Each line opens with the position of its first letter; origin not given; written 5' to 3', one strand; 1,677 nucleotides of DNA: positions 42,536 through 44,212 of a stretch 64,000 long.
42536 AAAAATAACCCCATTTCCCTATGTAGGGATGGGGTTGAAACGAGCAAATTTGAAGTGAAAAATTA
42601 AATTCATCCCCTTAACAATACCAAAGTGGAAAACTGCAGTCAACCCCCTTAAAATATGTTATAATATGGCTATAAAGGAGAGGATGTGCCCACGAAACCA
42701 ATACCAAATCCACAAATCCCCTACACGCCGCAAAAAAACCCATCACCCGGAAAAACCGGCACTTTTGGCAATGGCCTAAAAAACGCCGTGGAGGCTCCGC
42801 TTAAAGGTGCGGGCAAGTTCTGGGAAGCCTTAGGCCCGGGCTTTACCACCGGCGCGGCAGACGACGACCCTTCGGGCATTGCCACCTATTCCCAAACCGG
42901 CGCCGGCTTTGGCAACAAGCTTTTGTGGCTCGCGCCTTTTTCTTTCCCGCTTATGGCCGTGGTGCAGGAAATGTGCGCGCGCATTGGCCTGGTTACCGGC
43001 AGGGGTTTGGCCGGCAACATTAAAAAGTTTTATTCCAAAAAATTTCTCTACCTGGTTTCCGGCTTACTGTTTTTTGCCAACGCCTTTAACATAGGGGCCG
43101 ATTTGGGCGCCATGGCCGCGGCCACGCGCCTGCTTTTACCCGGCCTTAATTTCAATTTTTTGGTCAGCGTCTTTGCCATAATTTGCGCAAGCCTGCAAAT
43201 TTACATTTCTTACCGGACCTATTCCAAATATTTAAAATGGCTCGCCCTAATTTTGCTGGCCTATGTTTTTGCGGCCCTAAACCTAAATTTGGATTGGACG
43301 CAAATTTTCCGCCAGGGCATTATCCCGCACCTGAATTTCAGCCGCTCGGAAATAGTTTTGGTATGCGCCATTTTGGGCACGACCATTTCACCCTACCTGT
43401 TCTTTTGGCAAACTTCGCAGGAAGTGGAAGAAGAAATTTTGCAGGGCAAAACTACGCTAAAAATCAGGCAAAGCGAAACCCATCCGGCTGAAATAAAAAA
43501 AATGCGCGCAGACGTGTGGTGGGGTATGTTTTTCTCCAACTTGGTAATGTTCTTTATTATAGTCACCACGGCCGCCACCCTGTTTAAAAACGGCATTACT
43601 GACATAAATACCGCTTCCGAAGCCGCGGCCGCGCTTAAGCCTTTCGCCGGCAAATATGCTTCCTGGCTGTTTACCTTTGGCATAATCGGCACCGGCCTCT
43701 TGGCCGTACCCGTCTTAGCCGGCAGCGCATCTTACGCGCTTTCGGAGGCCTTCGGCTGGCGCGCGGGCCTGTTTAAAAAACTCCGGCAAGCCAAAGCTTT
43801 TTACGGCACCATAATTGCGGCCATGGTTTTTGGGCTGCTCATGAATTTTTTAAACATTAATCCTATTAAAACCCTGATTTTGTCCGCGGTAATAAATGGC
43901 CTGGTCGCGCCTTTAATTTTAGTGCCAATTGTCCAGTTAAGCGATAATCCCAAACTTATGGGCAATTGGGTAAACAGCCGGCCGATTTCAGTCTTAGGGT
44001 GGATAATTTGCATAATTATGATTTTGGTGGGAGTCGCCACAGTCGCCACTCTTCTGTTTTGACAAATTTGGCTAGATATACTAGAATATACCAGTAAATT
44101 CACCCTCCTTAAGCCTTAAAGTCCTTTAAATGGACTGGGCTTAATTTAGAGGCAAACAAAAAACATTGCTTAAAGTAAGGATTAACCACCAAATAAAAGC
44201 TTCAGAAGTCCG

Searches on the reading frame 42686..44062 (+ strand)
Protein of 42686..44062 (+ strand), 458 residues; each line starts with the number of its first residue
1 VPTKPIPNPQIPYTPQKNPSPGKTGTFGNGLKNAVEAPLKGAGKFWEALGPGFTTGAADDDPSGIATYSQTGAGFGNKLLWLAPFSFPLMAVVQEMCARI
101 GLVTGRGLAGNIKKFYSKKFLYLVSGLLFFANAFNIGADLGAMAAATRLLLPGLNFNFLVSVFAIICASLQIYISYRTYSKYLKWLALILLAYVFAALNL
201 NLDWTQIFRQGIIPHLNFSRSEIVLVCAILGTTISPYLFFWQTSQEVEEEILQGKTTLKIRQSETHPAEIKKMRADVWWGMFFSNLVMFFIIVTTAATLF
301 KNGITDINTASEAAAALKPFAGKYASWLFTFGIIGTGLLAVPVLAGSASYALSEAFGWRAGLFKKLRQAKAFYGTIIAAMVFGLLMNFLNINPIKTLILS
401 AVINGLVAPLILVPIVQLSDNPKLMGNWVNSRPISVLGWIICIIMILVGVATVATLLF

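Call 8: find_encoding_contigs(protein=window:42686-44062:+, flank=3000, max_places=10)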
Protein window:42686-44062:+ (458 aa): 1 contig read that carries it; 1 place shown.
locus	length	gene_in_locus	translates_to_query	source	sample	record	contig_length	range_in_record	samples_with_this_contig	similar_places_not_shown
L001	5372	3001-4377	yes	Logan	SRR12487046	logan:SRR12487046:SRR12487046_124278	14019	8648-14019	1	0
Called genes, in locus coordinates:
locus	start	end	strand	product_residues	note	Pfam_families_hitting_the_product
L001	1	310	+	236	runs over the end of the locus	PF01182:Glucosamine_iso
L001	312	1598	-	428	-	PF00206:Lyase_1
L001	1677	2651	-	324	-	PF01979:Amidohydro_1, PF07969:Amidohydro_3 (faint)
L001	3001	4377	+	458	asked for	PF01566:Nramp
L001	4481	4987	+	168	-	PF05198:IF3_N, PF00707:IF3_C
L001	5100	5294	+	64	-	PF01632:Ribosomal_L35p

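Call 9: search_protein_families(library=pfam, proteins=[window:42686-44062:+])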
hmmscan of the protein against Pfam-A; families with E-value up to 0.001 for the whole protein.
window:42686-44062:+ (458 aa): 1 family
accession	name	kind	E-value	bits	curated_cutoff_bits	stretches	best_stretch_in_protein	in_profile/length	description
PF01566.24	Nramp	-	1.3e-84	284.7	29.8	1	65-432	1-357/357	Natural resistance-associated macrophage protein-like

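Call 34: find_homologous_proteins(query=window:42686-44062:+, max_evalue=1e-30)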
Query window:42686-44062:+ (458 aa): 8000 proteins with E <= 1e-30 among 8000 candidates; the best 120 are listed.
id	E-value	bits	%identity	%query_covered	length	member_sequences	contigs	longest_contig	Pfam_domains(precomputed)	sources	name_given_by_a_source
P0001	0.0e+0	1015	100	100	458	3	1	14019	PF01566.26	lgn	-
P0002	3.1e-251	852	89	93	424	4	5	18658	PF01566.26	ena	-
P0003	5.6e-191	653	66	100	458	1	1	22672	PF01566.26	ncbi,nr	ncbi:MAG: divalent metal cation transporter [Candidatus Doudnabacteria bacterium]|nr:divalent metal 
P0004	2.4e-184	632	68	92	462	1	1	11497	PF01566.26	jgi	jgi:NRAMP (natural resistance-associated macrophage protein)-like metal ion transporter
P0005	1.2e-183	629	68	93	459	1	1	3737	PF01566.26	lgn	-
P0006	2.8e-182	625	63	100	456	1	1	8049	PF01566.26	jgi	jgi:NRAMP (natural resistance-associated macrophage protein)-like metal ion transporter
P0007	3.6e-181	621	66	93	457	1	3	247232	PF01566.26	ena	-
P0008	7.2e-181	620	66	93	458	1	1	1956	PF01566.26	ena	-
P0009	4.1e-180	618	62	99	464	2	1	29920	PF01566.26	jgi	-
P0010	4.2e-180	618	64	99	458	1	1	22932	PF01566.26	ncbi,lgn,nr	ncbi:MAG: divalent metal cation transporter [Candidatus Doudnabacteria bacterium]|nr:divalent metal 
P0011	4.2e-180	618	66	92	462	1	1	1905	PF01566.26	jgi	jgi:NRAMP (natural resistance-associated macrophage protein)-like metal ion transporter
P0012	9.5e-180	616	66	92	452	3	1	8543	PF01566.26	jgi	-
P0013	1.2e-179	616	66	92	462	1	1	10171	PF01566.26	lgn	-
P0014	2.1e-179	615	67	92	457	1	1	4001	PF01566.26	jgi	jgi:NRAMP (natural resistance-associated macrophage protein)-like metal ion transporter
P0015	2.3e-179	615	65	92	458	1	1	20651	PF01566.26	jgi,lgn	jgi:NRAMP (natural resistance-associated macrophage protein)-like metal ion transporter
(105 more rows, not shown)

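Call 35: find_encoding_contigs(protein=P0002, flank=3000, max_places=6)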
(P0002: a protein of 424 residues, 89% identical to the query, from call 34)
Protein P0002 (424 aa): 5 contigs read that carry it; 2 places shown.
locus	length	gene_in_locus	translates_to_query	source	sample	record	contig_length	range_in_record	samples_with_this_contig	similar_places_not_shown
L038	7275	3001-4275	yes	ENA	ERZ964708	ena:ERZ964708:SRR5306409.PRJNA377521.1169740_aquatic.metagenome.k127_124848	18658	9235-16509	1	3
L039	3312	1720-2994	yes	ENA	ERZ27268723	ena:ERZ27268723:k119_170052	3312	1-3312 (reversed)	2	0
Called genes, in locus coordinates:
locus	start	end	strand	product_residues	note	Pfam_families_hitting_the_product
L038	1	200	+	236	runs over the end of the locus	PF01182:Glucosamine_iso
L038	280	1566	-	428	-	PF00206:Lyase_1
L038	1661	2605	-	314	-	PF01979:Amidohydro_1, PF07969:Amidohydro_3 (weak)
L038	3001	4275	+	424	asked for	PF01566:Nramp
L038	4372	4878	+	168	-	PF05198:IF3_N, PF00707:IF3_C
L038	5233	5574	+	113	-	PF00453:Ribosomal_L20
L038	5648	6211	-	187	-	-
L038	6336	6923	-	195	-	-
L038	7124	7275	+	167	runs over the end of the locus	PF20803:PaaX_M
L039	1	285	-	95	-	?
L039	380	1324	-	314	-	PF01979:Amidohydro_1, PF07969:Amidohydro_3 (weak)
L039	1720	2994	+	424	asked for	PF01566:Nramp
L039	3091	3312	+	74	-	?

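Call 48: find_encoding_contigs(protein=P0003, flank=2500, max_places=3)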
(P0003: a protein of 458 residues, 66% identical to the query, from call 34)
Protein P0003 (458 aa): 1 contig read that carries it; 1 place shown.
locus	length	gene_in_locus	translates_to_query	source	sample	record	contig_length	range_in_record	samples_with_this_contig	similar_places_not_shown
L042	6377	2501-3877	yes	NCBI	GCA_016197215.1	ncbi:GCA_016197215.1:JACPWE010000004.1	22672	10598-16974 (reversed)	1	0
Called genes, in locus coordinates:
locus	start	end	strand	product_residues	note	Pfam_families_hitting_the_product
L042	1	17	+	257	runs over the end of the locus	PF01182:Glucosamine_iso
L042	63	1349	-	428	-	PF00206:Lyase_1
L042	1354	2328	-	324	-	PF01979:Amidohydro_1, PF07969:Amidohydro_3 (weak)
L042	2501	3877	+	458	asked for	PF01566:Nramp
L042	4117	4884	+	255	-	-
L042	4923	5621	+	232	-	PF02585:PIG-L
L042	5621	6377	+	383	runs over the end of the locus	PF13439:Glyco_transf_4, PF13477:Glyco_trans_4_2, PF13579:Glyco_trans_4_4, PF00534:Glycos_transf_1, PF13692:Glyco_trans_1_4, PF13524:Glyco_trans_1_2 (weak)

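Call 49: find_encoding_contigs(protein=P0007, flank=2500, max_places=3)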
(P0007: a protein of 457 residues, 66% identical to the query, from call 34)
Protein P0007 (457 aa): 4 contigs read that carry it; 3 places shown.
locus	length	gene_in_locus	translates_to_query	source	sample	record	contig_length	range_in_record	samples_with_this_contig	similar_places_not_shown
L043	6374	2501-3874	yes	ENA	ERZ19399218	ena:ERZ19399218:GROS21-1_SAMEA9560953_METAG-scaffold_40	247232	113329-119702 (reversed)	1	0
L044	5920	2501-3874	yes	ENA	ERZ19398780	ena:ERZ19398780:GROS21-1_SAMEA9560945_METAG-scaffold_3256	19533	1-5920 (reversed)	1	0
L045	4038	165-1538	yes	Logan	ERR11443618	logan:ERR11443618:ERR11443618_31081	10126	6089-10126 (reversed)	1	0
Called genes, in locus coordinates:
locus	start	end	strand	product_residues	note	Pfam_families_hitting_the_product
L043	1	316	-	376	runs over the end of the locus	PF00988:CPSase_sm_chain, PF07722:Peptidase_C26 (weak), PF00117:GATase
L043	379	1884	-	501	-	PF07969:Amidohydro_3 (faint), PF01979:Amidohydro_1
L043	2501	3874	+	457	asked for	PF01566:Nramp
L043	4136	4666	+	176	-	PF05198:IF3_N, PF00707:IF3_C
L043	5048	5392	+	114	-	PF00453:Ribosomal_L20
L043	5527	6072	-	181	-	-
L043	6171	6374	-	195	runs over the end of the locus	-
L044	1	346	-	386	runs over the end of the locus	PF00988:CPSase_sm_chain, PF07722:Peptidase_C26 (weak), PF00117:GATase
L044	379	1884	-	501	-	PF07969:Amidohydro_3 (faint), PF01979:Amidohydro_1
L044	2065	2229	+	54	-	-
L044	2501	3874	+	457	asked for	PF01566:Nramp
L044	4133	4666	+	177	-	PF05198:IF3_N, PF00707:IF3_C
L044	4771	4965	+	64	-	PF01632:Ribosomal_L35p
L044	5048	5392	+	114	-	PF00453:Ribosomal_L20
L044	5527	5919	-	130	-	?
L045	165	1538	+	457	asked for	PF01566:Nramp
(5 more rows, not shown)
